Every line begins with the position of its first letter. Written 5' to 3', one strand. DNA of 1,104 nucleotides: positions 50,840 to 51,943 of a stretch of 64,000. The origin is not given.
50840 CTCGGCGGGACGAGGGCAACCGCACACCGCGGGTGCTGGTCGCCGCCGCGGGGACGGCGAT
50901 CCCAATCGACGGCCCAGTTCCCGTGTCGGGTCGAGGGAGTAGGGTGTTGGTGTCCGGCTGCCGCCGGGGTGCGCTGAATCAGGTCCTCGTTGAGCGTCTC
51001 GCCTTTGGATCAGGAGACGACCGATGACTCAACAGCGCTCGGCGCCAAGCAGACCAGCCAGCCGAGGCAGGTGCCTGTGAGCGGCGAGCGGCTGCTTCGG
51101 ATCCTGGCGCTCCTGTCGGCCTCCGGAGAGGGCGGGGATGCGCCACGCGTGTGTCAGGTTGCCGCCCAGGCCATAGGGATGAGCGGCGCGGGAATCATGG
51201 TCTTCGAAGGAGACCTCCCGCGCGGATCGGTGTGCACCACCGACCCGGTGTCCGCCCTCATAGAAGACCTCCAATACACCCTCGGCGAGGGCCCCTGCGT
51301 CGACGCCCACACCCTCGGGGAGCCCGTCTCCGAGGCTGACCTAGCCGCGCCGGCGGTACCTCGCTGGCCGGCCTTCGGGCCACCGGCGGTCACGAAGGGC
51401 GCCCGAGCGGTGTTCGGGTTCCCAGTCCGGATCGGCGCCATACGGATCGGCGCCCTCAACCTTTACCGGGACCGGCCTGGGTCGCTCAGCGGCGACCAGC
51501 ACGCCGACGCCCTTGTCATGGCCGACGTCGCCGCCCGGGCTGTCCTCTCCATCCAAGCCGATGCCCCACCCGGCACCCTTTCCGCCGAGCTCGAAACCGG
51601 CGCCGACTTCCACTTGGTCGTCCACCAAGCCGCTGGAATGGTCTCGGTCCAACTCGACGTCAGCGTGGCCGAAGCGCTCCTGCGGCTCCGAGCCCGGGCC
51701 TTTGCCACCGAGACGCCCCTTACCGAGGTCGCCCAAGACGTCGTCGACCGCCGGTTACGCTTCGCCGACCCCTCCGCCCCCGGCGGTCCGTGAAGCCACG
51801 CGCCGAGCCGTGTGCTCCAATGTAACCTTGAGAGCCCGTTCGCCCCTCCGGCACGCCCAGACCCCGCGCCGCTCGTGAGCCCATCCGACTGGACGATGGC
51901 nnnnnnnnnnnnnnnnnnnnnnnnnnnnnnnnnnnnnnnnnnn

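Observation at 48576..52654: Accessory island: IS remnant + STAS/membrane-protein operon + two GAF-ANTAR regulators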

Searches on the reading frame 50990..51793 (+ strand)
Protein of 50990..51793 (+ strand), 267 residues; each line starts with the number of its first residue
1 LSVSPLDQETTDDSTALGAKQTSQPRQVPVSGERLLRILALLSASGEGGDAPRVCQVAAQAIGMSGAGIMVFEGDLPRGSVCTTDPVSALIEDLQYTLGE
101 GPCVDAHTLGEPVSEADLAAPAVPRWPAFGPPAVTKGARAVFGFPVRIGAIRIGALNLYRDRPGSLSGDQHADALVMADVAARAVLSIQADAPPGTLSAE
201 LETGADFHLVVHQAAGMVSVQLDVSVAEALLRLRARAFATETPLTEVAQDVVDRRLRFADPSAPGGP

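Call 3: search_protein_families(library=pfam, proteins=[window:50990-51793:+], max_evalue=0.01)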
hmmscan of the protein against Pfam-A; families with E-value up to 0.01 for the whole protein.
window:50990-51793:+ (267 aa): 3 families
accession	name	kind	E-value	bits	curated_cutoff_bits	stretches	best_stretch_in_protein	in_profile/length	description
PF13185.12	GAF_2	-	8.5e-07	29.7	28.6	1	53-175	10-125/136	GAF domain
PF03861.19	ANTAR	-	7.1e-06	26.1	27.3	1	208-252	10-54/54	ANTAR domain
PF01590.32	GAF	-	0.00079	20.4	22.4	1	53-184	8-132/133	GAF domain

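Call 21: find_homologous_proteins(query=window:51077-51793:+)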
Query window:51077-51793:+ (238 aa): 7282 proteins with E <= 0.001 among 8000 candidates; the best 120 are listed.
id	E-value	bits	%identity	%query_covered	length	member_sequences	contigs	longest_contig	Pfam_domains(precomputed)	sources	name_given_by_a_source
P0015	1.4e-146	504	100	100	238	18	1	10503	PF13185.13,PF03861.20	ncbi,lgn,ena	-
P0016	3.0e-132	457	88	100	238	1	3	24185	PF13185.13,PF03861.20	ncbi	ncbi:MAG: GAF and ANTAR domain-containing protein [Acidimicrobiales bacterium]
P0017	1.2e-123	429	83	100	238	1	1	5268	PF13185.13,PF03861.20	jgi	jgi:GAF domain-containing protein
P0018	7.3e-121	420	82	100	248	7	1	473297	PF13185.13,PF03861.20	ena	-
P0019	4.6e-120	418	81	100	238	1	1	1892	PF13185.13,PF03861.20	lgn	-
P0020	1.0e-119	416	81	100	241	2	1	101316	PF13185.13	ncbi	ncbi:MAG: GAF and ANTAR domain-containing protein [Acidimicrobiales bacterium]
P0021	3.1e-118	412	79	100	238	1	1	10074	PF13185.13,PF03861.20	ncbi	-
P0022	5.4e-118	411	81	100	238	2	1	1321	PF13185.13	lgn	-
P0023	1.4e-116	406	82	100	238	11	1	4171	PF13185.13,PF03861.20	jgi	jgi:GAF domain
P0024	1.2e-115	403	81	98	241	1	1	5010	PF13185.13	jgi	jgi:hypothetical protein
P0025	4.2e-115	401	79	100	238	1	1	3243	PF13185.13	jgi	jgi:hypothetical protein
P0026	2.2e-113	396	77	100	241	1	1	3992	PF13185.13,PF03861.20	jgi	-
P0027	5.9e-109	381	75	100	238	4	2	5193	PF03861.20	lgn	-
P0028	4.2e-108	379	76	99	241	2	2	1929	PF03861.20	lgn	-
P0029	7.8e-107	374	74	100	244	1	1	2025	PF13185.13,PF03861.20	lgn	-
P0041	3.2e-93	330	70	97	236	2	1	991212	PF13185.13,PF03861.20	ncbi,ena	-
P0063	1.9e-91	324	64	97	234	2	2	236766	PF13185.13,PF03861.20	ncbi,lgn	ncbi:MAG: hypothetical protein QOI95_246 [Acidimicrobiaceae bacterium]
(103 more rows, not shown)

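Call 24: find_encoding_contigs(protein=P0018, flank=8000, max_places=3)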
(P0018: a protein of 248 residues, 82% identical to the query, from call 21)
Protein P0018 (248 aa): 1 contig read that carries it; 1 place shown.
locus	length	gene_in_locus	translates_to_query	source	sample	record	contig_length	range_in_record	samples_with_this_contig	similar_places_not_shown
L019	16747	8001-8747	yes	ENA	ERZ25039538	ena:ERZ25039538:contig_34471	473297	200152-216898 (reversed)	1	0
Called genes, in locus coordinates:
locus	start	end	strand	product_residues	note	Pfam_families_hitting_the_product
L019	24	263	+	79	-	-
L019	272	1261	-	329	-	PF00589:Phage_integrase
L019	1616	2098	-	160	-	PF14367:DUF4411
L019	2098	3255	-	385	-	PF06114:Peptidase_M78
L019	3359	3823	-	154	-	PF12728:HTH_17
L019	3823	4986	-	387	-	PF14659:Phage_int_SAM_3, PF00589:Phage_integrase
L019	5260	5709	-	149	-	PF01850:PIN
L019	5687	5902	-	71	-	PF01402:RHH_1 (weak)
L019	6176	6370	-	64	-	-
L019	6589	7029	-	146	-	-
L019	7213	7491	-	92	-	-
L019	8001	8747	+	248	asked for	PF13185:GAF_2 (weak), PF03861:ANTAR (weak)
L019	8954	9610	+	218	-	PF01590:GAF, PF13185:GAF_2, PF03861:ANTAR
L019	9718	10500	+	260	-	-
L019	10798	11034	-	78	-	-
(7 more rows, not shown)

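Call 25: find_encoding_contigs(protein=P0016, flank=8000, max_places=3)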
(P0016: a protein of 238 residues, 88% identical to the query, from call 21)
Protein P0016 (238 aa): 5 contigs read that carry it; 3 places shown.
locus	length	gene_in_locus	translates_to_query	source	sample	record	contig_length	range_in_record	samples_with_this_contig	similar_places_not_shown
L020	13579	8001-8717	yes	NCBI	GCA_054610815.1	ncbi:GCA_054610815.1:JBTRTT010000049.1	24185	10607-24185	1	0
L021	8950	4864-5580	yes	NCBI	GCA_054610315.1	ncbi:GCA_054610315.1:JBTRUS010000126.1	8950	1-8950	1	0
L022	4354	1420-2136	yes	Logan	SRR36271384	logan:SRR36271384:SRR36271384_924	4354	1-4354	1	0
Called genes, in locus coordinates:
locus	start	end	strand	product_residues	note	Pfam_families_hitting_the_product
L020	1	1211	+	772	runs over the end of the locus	PF05103:DivIVA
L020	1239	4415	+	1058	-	PF03699:UPF0182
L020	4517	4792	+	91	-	-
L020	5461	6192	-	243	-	PF13683:rve_3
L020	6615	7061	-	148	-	-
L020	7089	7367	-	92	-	PF13466:STAS_2 (weak)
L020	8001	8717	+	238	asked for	PF13185:GAF_2, PF03861:ANTAR (weak)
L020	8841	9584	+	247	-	PF01590:GAF, PF13185:GAF_2, PF03861:ANTAR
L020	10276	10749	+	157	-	PF04542:Sigma70_r2 (weak), PF08281:Sigma70_r4_2, PF04545:Sigma70_r4 (faint)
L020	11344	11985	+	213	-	PF04326:SLFN_AlbA_2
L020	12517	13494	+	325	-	PF00078:RVT_1, PF00680:RdRP_1 (weak)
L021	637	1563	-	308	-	PF08240:ADH_N, PF00107:ADH_zinc_N, PF13602:ADH_zinc_N_2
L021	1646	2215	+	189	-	PF00440:TetR_N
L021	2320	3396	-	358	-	PF13565:HTH_32 (weak), PF13683:rve_3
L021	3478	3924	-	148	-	-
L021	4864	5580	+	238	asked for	PF13185:GAF_2, PF03861:ANTAR (weak)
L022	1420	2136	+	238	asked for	PF13185:GAF_2, PF03861:ANTAR (weak)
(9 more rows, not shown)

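Call 29: find_related_loci(query=window:51077-51793:+, collection=metagenome_contigs, flank=3500)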
Query window:51077-51793:+ (238 aa) in metagenome_contigs; peptide patterns used: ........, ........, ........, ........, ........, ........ (x = any residue, [..] = any of these).
600 stretches matched a pattern (row limit reached: there are more); 174 encode a relative of the query (tblastn E <= 1e-3); the best 80 are kept; 80 distinct loci.
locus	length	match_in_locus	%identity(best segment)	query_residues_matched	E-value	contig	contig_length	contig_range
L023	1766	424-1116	68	1-230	9e-108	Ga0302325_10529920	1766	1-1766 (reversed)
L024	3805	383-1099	65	1-238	3e-99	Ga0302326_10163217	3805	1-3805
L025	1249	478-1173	69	1-231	9e-106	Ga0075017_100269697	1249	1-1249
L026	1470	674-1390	65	1-238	6e-105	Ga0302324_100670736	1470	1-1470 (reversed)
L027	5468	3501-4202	66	1-231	1e-96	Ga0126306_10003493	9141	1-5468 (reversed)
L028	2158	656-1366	66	1-237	1e-100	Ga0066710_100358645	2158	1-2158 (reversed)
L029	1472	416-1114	66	1-233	1e-102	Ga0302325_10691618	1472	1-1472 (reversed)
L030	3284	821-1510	66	1-229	4e-96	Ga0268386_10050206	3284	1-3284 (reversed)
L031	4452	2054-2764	63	2-237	2e-94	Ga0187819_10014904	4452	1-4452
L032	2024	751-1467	64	1-238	3e-98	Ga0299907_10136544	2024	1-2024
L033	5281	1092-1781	66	1-229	8e-94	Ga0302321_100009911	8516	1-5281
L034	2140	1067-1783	65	1-238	9e-98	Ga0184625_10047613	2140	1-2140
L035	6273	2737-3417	67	4-229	2e-93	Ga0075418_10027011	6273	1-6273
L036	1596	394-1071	67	1-229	3e-99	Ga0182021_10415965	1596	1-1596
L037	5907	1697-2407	63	2-237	3e-93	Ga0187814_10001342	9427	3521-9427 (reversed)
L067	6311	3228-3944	60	1-238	5e-89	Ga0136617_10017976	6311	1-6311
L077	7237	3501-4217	62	1-238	2e-88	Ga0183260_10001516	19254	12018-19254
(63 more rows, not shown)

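Call 54: search_solved_structures(query=window:51077-51793:+, max_evalue=1, show_alignments=1)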
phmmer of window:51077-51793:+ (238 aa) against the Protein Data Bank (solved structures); distinct sequences matched with E-value up to 1: 0.

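Call 55: search_protein_families(library=ncbifam, proteins=[window:51077-51793:+], max_evalue=0.1)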
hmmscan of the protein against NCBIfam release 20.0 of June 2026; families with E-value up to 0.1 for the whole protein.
window:51077-51793:+ (238 aa): 0 families

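Call 64: find_encoding_contigs(protein=P0041, flank=5000, max_places=2)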
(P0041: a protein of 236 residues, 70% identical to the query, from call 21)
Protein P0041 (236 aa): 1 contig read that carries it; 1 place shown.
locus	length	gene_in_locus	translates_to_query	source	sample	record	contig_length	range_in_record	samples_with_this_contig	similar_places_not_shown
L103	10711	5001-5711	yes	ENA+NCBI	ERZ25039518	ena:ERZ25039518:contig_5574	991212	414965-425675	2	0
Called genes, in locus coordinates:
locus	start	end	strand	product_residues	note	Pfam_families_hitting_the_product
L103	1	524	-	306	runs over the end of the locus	PF05810:NinF (faint), PF00291:PALP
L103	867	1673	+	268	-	PF00535:Glycos_transf_2, PF13641:Glyco_tranf_2_3 (weak)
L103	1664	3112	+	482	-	PF00982:Glyco_transf_20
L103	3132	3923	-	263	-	PF02358:Trehalose_PPase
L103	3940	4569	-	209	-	-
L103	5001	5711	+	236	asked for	PF13185:GAF_2, PF03861:ANTAR (weak)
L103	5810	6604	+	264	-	PF01590:GAF, PF13185:GAF_2, PF03861:ANTAR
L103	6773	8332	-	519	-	PF00083:Sugar_tr (weak), PF07690:MFS_1, PF03137:OATP, PF07690:MFS_1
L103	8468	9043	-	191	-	PF00588:SpoU_methylase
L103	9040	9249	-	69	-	PF08032:SpoU_sub_bind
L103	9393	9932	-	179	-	PF02542:YgbB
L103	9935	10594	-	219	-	PF01128:IspD, PF12804:NTP_transf_3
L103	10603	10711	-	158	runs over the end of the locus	PF02559:CarD_TRCF_RID, PF21095:CarD_C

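Call 65: find_encoding_contigs(protein=P0063, flank=5000, max_places=2)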
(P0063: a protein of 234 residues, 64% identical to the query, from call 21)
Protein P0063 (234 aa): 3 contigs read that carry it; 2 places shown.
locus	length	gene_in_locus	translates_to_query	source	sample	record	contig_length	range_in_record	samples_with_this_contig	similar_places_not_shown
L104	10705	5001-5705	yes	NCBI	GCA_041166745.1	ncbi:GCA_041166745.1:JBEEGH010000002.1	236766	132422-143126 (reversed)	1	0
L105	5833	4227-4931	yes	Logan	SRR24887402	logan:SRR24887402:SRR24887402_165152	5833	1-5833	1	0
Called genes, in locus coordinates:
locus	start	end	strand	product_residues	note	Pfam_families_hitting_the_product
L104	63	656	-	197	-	PF13668:Ferritin_2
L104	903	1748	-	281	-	PF13668:Ferritin_2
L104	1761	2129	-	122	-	PF13473:Cupredoxin_1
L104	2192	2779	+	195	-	PF04542:Sigma70_r2, PF08281:Sigma70_r4_2, PF04545:Sigma70_r4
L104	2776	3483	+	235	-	PF13490:zf-HC2 (weak), PF10099:RskA_C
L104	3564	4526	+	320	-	PF14417:MEDS, PF13581:HATPase_c_2, PF02518:HATPase_c (weak)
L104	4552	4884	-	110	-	PF01740:STAS, PF13466:STAS_2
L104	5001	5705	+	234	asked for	PF13185:GAF_2 (weak), PF03861:ANTAR (weak)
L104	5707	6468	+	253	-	PF13185:GAF_2, PF01590:GAF, PF03861:ANTAR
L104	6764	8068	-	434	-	PF14307:Glyco_tran_WbsX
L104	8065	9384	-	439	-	-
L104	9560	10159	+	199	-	PF02660:G3P_acyltransf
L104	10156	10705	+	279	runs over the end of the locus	PF02645:DegV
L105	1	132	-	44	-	?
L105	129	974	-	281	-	PF13668:Ferritin_2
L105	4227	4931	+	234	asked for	PF13185:GAF_2 (weak), PF03861:ANTAR (weak)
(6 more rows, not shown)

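Call 84: search_dna_similar(query=window:51077-51793:+, collection=plasmids, mode=protein, max_rows=15, max_evalue=1e-20)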
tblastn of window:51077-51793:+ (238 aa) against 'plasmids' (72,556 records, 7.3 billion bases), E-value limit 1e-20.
Records with a match: 21; places in all: 21; records where one place covers at least 80% of the query: 16.
Best place of each record, by identity: <60% 21.
By first word of the organism name: Rhodococcus 12; Streptomyces 5; Miltoncostaea 1; Embleya 1; Kitasatospora 1; Frondihabitans 1.
By predicted mobility (MOB-suite, as given by PLSDB): non-mobilizable 11; mobilizable 10.
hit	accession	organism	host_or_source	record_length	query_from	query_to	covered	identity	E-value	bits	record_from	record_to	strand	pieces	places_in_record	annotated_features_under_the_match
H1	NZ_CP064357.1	Miltoncostaea oceani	pure culture,marine sediment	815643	25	229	86%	45.9%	2e-34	137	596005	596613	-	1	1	GAF and ANTAR domain-containing protein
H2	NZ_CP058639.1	Rhodococcus sp. ZPP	cell culture,soil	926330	45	237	81%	43.4%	4e-22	101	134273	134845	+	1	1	GAF domain-containing protein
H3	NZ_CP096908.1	Streptomyces sp. LRE541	Lilium davidii var. unicolor (Hoog) ...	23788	30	238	88%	38.9%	6e-21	98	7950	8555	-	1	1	ANTAR domain-containing protein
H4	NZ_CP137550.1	Streptomyces sp. N50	Selaginella tamariscina,cell ...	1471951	58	232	74%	45.5%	8e-26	112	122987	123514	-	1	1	record has no annotation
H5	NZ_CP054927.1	Streptomyces microflavus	Single cell,soil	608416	64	232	71%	47.1%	3e-27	116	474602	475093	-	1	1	GAF and ANTAR domain-containing protein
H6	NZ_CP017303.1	Rhodococcus sp. YL-1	pure culture,soil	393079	24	230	87%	38.3%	1e-22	102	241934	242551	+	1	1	GAF and ANTAR domain-containing protein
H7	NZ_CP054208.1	Rhodococcus qingshengii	cell culture,carbendazim contaminated ...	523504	24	230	87%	38.3%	1e-22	102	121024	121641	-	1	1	GAF and ANTAR domain-containing protein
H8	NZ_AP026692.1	Rhodococcus qingshengii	cruid oil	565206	24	230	87%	38.3%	1e-22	102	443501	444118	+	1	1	GAF and ANTAR domain-containing protein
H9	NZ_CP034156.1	Rhodococcus sp. NJ-530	Antarctic sea ice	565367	24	230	87%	38.3%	1e-22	102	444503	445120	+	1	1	GAF and ANTAR domain-containing protein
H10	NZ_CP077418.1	Rhodococcus qingshengii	pure culture,oil-contaminated water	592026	24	230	87%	38.3%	1e-22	102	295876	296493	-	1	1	GAF and ANTAR domain-containing protein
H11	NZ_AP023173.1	Rhodococcus qingshengii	-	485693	24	229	87%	38.0%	3e-22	102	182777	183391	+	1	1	GAF and ANTAR domain-containing protein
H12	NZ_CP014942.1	Rhodococcus sp. BH4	cell culture,sludge of membrane ...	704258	24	229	87%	38.0%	1e-21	100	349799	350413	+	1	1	GAF and ANTAR domain-containing protein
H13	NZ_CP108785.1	Embleya sp. NBC_00888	-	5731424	30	229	84%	38.8%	1e-23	105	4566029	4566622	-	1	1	none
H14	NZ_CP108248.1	Kitasatospora sp. NBC_00070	-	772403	33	231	84%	38.8%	2e-23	105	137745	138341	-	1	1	ANTAR domain-containing protein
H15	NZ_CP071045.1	Streptomyces sp. CA-256286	sediment,muddy soil from torrent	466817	24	227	86%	37.5%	4e-25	110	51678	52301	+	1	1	GAF and ANTAR domain-containing protein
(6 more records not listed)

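Call 85: get_annotated_region(hit=H1, flank=4000)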
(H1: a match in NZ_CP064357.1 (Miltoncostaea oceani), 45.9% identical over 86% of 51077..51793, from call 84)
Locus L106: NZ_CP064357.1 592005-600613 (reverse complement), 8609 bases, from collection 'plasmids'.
description: Miltoncostaea oceani strain SCSIO 61214 plasmid unnamed1, complete sequence
organism: Miltoncostaea oceani (NCBI taxid 2843216)
taxonomy: Bacteria; Actinomycetota; Thermoleophilia; Miltoncostaeales; Miltoncostaeaceae; Miltoncostaea; Miltoncostaea oceani
host: -; source: pure culture,marine sediment; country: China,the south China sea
typing (MOB-suite, as given by PLSDB): non-mobilizable
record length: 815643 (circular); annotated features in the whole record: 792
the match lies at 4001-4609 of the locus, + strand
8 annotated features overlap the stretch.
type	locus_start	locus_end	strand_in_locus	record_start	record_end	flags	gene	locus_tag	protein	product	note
CDS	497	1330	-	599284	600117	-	-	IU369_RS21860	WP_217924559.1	hypothetical protein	-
CDS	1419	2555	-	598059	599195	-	-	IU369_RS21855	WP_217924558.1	hypothetical protein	-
CDS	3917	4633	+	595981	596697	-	-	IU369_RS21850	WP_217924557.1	GAF and ANTAR domain-containing protein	-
CDS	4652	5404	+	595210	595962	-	-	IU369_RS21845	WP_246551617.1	GAF and ANTAR domain-containing protein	-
CDS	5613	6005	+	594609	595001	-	-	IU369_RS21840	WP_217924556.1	STAS domain-containing protein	-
CDS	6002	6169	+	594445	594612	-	-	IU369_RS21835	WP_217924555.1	hypothetical protein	-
CDS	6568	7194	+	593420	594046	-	-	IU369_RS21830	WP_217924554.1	sigma-70 family RNA polymerase sigma factor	GO:0006352 - DNA-templated transcription initiation [Evidence IEA]; GO:0006355 - regulation of DNA-templated ...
CDS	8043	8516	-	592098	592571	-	-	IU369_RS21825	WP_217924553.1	hypothetical protein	-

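Call 86: get_annotated_region(hit=H3, flank=4000)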
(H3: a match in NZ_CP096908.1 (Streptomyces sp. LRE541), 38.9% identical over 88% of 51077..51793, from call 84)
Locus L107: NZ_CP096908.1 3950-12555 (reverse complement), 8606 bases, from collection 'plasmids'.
description: Streptomyces sp. LRE541 plasmid pLRE541, complete sequence
organism: Streptomyces sp. LRE541 (NCBI taxid 2931983)
taxonomy: Bacteria; Actinomycetota; Actinomycetes; Kitasatosporales; Streptomycetaceae; Streptomyces; Streptomyces sp. LRE541
host: -; source: Lilium davidii var. unicolor (Hoog) Cotton,pure culture; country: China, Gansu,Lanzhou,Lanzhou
typing (MOB-suite, as given by PLSDB): non-mobilizable
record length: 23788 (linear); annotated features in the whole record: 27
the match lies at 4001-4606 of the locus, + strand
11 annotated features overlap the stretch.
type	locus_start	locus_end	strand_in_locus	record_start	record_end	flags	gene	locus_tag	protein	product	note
CDS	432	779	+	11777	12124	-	-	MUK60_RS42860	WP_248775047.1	metalloregulator ArsR/SmtB family transcription factor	GO:0006355 - regulation of DNA-templated transcription [Evidence IEA]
CDS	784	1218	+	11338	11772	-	-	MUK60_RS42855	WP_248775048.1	SRPBCC domain-containing protein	-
CDS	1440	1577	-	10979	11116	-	-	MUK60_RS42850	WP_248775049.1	hypothetical protein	-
CDS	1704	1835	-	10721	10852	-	-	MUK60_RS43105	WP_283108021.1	hypothetical protein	-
CDS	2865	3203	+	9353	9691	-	-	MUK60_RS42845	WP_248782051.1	STAS domain-containing protein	-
CDS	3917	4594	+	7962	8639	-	-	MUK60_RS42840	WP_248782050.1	ANTAR domain-containing protein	-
CDS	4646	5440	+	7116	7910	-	-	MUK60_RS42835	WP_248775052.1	GAF and ANTAR domain-containing protein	-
CDS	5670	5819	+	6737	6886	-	-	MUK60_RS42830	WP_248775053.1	hypothetical protein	-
CDS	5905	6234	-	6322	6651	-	-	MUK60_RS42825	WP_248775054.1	STAS domain-containing protein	-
CDS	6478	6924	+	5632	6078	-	-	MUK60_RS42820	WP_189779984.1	ATP-binding protein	-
CDS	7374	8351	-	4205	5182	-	-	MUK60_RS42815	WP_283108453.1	ATP-binding SpoIIE family protein phosphatase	-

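Call 87: search_protein_families(library=padloc, proteins=[window:51077-51793:+], max_evalue=0.01)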
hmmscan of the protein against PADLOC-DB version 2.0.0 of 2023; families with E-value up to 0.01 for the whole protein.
window:51077-51793:+ (238 aa): 0 families
